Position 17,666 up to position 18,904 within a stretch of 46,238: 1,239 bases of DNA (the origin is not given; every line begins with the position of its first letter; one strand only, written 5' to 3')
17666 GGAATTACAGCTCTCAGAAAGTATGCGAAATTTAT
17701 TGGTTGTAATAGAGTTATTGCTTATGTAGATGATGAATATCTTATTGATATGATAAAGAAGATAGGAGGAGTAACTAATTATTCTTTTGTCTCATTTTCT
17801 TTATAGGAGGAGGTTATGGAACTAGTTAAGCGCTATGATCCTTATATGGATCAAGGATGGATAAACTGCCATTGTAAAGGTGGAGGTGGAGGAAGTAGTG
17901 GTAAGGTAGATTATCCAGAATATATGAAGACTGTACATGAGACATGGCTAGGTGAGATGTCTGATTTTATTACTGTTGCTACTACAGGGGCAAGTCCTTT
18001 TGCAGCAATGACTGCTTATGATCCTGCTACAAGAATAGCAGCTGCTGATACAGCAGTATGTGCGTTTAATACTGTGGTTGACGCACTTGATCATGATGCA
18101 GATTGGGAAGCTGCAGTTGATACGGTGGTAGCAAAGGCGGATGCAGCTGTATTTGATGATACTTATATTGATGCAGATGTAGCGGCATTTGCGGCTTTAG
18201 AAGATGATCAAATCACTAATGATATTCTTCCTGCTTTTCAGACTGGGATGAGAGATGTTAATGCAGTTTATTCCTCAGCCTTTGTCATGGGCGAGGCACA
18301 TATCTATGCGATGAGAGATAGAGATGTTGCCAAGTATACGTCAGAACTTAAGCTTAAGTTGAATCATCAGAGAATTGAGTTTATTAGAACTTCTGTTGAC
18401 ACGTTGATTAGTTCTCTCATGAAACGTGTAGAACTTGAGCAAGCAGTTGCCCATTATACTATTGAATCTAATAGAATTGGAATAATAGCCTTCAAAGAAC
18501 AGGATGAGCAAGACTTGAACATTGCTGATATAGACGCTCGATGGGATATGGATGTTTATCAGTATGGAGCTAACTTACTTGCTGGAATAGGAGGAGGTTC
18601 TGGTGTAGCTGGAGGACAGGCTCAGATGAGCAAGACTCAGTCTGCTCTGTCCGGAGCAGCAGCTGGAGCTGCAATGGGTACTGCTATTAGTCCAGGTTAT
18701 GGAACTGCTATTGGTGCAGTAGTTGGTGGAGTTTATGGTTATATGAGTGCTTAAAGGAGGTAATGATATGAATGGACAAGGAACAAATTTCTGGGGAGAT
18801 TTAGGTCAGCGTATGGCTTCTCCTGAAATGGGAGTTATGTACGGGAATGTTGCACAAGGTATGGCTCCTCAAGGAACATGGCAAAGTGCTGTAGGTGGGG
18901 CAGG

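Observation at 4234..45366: Dispersed family of a 23-nt G4-N7-C4 quasi-palindrome placed in front of genes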

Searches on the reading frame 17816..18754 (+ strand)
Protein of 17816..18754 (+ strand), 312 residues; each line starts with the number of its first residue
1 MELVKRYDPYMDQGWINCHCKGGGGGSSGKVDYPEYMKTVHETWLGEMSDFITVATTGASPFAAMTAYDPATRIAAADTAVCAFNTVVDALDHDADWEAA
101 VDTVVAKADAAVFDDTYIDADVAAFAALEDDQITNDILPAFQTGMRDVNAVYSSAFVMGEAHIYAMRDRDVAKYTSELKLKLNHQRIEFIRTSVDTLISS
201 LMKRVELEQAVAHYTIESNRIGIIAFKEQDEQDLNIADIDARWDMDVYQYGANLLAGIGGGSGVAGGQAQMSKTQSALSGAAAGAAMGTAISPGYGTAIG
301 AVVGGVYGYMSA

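Call 68: search_protein_families(library=pfam, proteins=[window:17816-18754:+], max_evalue=0.05)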
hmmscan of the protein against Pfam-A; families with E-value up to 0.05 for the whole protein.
window:17816-18754:+ (312 aa): 3 families
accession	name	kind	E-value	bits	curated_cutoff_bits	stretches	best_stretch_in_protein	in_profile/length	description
PF13441.11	Gly-zipper_YMGG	-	3.1e-06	27.2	28.9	1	274-310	4-41/45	YMGG-like Gly-zipper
PF13488.11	Gly-zipper_Omp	-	0.00064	20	25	1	278-310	4-37/46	Glycine zipper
PF13436.11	Gly-zipper_OmpA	-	0.0055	16.9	27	1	277-310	8-42/44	Glycine-zipper domain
